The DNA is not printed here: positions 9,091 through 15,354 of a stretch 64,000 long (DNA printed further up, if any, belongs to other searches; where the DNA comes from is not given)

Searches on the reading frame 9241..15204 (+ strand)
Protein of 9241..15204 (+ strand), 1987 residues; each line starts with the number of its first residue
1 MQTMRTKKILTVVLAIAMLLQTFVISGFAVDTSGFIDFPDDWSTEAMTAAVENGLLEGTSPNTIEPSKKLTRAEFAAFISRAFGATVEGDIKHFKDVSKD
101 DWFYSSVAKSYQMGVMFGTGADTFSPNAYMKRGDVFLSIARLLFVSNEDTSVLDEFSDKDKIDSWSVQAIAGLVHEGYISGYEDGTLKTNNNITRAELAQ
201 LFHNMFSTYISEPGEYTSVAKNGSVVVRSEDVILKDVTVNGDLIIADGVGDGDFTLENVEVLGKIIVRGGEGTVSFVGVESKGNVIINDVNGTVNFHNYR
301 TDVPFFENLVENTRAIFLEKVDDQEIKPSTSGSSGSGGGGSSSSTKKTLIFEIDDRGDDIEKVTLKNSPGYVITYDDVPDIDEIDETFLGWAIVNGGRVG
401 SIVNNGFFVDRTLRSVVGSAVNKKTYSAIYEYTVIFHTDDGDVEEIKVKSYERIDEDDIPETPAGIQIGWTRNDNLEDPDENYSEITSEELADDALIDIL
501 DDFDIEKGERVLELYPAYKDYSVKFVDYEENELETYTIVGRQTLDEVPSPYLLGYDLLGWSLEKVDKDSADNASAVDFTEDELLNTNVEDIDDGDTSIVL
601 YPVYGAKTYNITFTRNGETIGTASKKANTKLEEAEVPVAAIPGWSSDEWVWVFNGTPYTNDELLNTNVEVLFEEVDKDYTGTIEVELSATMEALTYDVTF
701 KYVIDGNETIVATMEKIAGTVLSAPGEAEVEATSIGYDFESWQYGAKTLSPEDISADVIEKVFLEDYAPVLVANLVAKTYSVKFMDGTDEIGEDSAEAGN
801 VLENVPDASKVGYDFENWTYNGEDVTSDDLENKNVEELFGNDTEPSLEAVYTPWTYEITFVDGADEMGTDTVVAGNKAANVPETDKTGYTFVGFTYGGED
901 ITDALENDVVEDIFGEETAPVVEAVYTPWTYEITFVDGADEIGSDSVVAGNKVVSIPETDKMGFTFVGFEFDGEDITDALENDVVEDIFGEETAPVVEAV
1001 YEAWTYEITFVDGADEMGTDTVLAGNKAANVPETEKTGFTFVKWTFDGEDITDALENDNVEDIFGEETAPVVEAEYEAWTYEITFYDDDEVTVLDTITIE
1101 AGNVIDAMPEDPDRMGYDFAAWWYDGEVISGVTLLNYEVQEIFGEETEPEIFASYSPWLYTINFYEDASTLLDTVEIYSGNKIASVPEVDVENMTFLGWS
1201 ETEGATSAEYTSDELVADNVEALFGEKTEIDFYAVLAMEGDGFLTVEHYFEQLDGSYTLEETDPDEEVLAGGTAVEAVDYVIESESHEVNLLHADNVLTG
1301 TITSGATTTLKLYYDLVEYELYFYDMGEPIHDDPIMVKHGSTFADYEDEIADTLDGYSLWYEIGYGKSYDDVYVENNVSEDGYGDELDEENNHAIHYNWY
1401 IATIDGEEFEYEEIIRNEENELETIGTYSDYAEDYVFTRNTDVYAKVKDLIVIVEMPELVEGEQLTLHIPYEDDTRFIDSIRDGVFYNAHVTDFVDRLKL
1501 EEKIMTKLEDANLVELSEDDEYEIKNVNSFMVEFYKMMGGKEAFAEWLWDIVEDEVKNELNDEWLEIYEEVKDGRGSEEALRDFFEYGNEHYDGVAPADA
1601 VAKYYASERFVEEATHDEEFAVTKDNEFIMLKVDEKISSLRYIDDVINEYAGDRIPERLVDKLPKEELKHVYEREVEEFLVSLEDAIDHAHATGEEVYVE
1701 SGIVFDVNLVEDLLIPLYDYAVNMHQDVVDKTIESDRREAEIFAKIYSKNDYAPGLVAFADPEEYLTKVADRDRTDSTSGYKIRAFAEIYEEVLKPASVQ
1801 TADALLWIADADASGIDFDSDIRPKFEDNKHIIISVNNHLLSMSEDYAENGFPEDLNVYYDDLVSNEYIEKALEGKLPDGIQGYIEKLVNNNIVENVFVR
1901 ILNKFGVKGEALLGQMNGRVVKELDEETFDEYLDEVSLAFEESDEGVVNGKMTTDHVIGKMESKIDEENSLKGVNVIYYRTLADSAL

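Call 70: search_protein_families(library=pfam, proteins=[window:9241-15204:+], max_evalue=0.0001)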
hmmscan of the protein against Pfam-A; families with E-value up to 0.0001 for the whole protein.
window:9241-15204:+ (1987 aa): 2 families
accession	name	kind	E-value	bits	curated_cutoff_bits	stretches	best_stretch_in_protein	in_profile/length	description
PF00395.25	SLH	-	5.8e-32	109.8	20.8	3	156-199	2-44/44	S-layer homology domain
PF09479.16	Flg_new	-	4.5e-22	78.4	27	0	1081-1125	1-41/65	Listeria-Bacteroides repeat domain (List_Bact_rpt)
